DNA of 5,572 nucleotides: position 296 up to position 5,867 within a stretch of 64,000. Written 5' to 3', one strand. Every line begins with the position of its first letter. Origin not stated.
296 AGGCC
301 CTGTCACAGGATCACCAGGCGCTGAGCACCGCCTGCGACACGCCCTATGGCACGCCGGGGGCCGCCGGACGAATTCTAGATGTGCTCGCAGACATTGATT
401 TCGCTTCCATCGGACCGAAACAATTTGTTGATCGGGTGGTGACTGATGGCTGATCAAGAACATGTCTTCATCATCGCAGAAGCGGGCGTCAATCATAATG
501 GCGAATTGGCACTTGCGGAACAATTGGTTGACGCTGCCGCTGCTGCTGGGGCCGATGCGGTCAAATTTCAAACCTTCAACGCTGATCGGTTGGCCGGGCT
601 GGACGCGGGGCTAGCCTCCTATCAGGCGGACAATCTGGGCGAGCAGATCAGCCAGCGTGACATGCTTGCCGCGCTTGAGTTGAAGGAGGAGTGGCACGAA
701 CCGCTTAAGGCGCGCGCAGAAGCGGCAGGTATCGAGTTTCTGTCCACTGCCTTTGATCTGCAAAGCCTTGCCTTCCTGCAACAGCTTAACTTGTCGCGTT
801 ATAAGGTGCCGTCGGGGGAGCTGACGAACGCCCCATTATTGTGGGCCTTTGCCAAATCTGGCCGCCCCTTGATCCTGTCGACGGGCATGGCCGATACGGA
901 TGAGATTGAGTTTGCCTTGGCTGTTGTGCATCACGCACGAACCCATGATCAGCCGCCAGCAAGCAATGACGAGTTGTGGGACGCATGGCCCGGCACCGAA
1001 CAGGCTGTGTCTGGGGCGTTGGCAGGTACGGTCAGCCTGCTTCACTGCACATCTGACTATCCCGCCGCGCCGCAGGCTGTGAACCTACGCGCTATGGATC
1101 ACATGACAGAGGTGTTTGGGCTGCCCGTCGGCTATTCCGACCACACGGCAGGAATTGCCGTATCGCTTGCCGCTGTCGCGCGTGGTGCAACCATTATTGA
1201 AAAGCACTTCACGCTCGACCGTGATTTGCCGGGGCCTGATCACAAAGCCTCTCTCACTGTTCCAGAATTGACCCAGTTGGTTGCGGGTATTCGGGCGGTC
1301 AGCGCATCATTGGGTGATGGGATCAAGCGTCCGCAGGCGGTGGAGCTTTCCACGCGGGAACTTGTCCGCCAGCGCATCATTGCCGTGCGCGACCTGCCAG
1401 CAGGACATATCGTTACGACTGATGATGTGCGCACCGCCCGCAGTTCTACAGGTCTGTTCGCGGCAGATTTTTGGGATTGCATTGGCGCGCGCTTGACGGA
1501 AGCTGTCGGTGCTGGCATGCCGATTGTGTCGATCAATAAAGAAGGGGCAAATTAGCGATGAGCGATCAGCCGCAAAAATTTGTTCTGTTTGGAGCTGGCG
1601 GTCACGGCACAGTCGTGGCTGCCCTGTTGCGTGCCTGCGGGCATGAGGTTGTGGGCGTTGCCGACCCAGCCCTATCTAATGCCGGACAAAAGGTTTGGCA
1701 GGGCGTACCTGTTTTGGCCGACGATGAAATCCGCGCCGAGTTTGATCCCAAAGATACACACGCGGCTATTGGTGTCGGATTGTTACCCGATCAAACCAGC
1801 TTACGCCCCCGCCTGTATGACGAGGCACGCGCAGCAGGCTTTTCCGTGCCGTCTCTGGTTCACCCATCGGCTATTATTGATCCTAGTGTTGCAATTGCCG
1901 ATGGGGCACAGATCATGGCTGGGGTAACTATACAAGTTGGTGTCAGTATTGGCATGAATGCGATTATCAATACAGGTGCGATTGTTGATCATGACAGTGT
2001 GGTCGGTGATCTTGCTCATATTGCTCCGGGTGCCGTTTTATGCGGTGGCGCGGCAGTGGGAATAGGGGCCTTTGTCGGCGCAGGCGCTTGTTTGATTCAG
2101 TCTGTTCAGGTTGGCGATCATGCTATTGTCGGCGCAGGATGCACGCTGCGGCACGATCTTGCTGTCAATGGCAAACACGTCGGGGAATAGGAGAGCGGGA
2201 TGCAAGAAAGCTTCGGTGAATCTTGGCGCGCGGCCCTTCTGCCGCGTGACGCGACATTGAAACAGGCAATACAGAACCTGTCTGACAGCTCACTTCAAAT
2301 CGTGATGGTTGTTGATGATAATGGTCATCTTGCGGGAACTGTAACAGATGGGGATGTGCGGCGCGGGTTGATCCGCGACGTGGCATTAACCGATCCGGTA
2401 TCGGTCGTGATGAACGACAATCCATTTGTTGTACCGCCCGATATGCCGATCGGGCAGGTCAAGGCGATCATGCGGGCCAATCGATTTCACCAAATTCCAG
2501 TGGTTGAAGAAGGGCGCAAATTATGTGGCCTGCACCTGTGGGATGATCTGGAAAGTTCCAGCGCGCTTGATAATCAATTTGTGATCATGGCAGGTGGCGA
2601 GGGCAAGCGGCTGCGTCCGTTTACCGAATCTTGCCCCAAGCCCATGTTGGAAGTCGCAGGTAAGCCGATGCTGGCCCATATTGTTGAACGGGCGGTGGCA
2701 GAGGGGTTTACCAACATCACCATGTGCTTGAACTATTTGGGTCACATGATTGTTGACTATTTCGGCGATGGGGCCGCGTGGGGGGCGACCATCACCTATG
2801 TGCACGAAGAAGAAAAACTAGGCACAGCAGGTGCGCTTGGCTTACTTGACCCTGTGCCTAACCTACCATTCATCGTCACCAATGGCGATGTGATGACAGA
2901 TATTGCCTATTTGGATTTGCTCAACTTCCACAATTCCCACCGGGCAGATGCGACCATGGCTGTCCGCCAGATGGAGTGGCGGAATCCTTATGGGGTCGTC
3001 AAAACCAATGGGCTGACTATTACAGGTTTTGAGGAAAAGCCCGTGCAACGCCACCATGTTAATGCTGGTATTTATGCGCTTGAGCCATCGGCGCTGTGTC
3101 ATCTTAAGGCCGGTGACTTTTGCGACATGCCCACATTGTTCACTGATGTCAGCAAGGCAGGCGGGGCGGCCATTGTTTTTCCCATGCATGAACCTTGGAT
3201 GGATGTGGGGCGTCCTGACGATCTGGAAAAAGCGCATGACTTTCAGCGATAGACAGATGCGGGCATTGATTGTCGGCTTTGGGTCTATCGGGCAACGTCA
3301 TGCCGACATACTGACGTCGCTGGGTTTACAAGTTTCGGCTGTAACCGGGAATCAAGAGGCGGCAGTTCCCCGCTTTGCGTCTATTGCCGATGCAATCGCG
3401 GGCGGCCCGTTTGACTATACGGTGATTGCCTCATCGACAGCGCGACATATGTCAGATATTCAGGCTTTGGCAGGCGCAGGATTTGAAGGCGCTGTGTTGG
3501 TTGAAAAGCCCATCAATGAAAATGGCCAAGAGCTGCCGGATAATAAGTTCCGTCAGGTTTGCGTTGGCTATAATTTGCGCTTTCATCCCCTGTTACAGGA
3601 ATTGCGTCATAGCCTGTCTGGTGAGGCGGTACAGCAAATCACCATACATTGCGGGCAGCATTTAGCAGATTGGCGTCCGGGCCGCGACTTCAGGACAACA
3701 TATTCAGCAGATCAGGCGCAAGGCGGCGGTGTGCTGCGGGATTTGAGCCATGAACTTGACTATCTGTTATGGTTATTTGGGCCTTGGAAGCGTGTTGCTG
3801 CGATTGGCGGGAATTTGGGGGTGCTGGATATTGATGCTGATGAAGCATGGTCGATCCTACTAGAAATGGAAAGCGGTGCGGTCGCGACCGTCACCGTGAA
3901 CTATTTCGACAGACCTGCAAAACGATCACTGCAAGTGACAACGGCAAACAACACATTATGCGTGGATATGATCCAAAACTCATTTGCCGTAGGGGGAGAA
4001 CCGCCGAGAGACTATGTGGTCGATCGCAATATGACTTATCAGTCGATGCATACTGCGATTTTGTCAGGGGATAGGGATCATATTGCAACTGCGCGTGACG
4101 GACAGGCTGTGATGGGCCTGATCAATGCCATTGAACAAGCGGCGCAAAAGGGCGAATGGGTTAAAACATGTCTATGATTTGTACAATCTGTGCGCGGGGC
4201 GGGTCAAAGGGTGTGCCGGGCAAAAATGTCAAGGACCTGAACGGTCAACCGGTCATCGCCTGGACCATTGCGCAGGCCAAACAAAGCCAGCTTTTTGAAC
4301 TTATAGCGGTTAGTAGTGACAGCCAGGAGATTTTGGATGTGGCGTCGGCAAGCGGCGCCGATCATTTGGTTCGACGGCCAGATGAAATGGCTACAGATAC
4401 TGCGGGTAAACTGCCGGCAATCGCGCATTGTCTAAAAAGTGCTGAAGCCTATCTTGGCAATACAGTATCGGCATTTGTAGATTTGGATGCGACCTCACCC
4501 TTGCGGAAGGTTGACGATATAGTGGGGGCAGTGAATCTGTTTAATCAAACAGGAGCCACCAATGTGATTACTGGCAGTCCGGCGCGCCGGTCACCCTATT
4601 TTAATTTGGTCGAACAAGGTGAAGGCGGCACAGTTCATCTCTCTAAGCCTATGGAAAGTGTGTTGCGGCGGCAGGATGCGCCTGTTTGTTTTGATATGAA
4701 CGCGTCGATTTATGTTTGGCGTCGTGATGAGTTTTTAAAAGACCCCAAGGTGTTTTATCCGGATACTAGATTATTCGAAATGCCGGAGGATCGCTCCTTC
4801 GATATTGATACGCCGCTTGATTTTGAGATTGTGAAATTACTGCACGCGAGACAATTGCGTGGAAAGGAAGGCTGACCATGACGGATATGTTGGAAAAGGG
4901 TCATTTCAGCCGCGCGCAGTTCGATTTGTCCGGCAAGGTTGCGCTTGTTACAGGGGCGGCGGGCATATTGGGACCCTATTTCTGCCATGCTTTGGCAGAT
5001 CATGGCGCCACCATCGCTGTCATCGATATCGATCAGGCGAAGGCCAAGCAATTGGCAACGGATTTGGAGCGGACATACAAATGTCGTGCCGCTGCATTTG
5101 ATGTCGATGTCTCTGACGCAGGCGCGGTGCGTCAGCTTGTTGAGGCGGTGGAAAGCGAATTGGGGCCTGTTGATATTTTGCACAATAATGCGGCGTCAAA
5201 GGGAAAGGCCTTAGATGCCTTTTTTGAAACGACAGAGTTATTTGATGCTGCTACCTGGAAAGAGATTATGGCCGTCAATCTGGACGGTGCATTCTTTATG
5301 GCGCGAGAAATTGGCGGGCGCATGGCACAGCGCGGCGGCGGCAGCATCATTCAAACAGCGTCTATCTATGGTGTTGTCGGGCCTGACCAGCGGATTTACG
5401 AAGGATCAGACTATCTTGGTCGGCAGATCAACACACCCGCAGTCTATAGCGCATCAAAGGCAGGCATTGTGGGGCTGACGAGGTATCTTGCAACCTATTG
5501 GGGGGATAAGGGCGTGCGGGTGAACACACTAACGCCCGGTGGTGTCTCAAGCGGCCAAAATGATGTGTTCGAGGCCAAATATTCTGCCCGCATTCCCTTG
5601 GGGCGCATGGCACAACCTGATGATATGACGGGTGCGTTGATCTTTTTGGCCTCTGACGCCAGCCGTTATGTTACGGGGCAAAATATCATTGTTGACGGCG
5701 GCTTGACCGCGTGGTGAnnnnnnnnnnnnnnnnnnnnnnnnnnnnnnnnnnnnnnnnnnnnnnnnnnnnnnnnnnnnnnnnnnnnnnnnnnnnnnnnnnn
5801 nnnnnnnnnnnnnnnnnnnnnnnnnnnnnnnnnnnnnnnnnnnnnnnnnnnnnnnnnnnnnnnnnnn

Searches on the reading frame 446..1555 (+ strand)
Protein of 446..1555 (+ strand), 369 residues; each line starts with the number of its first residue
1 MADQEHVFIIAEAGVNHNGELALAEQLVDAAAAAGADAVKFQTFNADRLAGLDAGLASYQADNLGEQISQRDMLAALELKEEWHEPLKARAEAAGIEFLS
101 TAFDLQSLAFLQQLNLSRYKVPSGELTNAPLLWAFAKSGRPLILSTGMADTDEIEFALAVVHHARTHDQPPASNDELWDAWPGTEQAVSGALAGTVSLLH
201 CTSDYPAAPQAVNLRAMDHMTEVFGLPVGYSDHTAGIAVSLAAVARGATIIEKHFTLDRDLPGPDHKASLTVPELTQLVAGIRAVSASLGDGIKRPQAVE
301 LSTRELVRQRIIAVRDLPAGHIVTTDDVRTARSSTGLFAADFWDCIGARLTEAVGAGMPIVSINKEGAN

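Call 58: search_protein_families(library=pfam, max_evalue=0.001, proteins=[window:446-1555:+])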
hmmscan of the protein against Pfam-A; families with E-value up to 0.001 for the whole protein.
window:446-1555:+ (369 aa): 2 families
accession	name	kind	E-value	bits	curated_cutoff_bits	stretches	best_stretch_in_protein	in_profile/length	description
PF03102.20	NeuB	-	6e-88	294.8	22.1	1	27-294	1-241/241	NeuB family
PF08666.17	SAF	-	1.8e-07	32.1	21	1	311-360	4-57/63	SAF domain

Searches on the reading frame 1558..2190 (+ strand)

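Call 58: search_protein_families(library=pfam, max_evalue=0.001, proteins=[window:1558-2190:+])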
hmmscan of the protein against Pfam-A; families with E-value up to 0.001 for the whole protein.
window:1558-2190:+ (210 aa): 4 families
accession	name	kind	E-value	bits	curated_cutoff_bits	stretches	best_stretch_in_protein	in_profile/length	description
PF00132.30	Hexapep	-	3.3e-14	52.3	27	2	128-162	1-35/36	Bacterial transferase hexapeptide (six repeats)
PF17836.7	PglD_N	-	1.4e-09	38.8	23.4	1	7-74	1-66/78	PglD N-terminal domain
PF25084.1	LbH_EIF2B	-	9.5e-06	26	54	1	98-189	15-103/105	EIF2B subunit epsilon LbH domain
PF14602.12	Hexapep_2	-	6.8e-05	22.9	27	1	167-197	4-32/34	Hexapeptide repeat of succinyl-transferase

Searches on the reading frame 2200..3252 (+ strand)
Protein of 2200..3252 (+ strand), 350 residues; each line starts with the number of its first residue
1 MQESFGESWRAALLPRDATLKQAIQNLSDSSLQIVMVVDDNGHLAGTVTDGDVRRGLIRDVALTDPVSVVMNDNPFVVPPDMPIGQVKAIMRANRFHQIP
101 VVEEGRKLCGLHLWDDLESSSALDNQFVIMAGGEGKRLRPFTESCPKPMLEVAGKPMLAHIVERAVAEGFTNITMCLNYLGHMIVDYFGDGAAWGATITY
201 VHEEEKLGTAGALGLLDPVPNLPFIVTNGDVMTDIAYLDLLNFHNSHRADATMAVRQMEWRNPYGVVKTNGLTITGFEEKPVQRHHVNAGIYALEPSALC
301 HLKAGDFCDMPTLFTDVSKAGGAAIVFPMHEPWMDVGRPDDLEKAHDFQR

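Call 58: search_protein_families(library=pfam, max_evalue=0.001, proteins=[window:2200-3252:+])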
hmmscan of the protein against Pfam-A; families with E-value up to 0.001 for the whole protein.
window:2200-3252:+ (350 aa): 3 families
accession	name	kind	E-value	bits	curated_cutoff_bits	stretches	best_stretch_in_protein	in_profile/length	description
PF00483.29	NTP_transferase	-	1.9e-37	129.6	21.2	1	128-348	3-241/245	Nucleotidyl transferase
PF00571.33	CBS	-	1.3e-17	64.3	24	2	70-111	4-45/57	CBS domain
PF12804.13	NTP_transf_3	-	3.2e-09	37.6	27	1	128-264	2-131/160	MobA-like NTP transferase domain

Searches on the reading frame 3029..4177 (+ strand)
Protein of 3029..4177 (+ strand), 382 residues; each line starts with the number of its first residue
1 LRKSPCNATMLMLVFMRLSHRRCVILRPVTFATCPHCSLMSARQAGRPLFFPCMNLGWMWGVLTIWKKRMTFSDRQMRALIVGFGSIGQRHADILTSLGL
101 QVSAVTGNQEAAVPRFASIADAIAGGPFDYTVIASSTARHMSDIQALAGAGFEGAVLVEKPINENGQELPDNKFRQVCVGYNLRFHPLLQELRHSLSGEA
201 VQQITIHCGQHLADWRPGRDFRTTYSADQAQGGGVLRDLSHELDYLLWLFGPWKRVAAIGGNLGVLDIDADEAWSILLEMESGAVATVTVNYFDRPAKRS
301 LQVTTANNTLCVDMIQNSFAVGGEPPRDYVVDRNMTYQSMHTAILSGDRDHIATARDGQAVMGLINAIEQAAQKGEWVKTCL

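Call 58: search_protein_families(library=pfam, max_evalue=0.001, proteins=[window:3029-4177:+])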
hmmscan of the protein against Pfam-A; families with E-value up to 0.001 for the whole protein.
window:3029-4177:+ (382 aa): 4 families
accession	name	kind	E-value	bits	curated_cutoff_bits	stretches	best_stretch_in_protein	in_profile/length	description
PF22725.1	GFO_IDH_MocA_C3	-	3.3e-13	50.2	27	1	211-303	23-116/124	GFO/IDH/MocA C-terminal domain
PF02894.22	GFO_IDH_MocA_C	-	2.9e-07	31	22.9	1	227-261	34-70/218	Oxidoreductase family, C-terminal alpha/beta domain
PF01408.29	GFO_IDH_MocA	-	6.5e-06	27.3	24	1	78-167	2-100/120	Oxidoreductase family, NAD-binding Rossmann fold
PF02826.25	2-Hacid_dh_C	-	0.00033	20.5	25.1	1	68-110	28-70/178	D-isomer specific 2-hydroxyacid dehydrogenase, NAD binding domain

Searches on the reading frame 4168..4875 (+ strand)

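Call 58: search_protein_families(library=pfam, max_evalue=0.001, proteins=[window:4168-4875:+])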
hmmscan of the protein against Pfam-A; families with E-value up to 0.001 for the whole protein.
window:4168-4875:+ (235 aa): 1 family
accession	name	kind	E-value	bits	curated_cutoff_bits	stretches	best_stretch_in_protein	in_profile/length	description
PF02348.25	CTP_transf_3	-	5.5e-20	72.6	22.6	1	4-142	1-121/217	Cytidylyltransferase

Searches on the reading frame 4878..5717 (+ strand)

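Call 58: search_protein_families(library=pfam, max_evalue=0.001, proteins=[window:4878-5717:+])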
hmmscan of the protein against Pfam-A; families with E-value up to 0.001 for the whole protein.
window:4878-5717:+ (279 aa): 6 families
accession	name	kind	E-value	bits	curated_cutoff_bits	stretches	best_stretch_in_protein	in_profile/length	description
PF13561.12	adh_short_C2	-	6.1e-51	173.7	27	1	32-277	9-236/236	Enoyl-(Acyl carrier protein) reductase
PF00106.31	adh_short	-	9.7e-42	143.1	26.6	1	20-228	1-187/195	short chain dehydrogenase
PF08659.16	KR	-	1.3e-08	35.5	22.6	1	22-108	3-92/180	KR domain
PF01370.27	Epimerase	-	1.7e-07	31.4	20.9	1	22-93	1-65/240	NAD dependent epimerase/dehydratase family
PF01073.25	3Beta_HSD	-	4.5e-05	23.1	22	1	23-194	1-150/280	3-beta hydroxysteroid dehydrogenase/isomerase family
PF16363.11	GDP_Man_Dehyd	-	0.00038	20.5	27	1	23-92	1-75/332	GDP-mannose 4,6 dehydratase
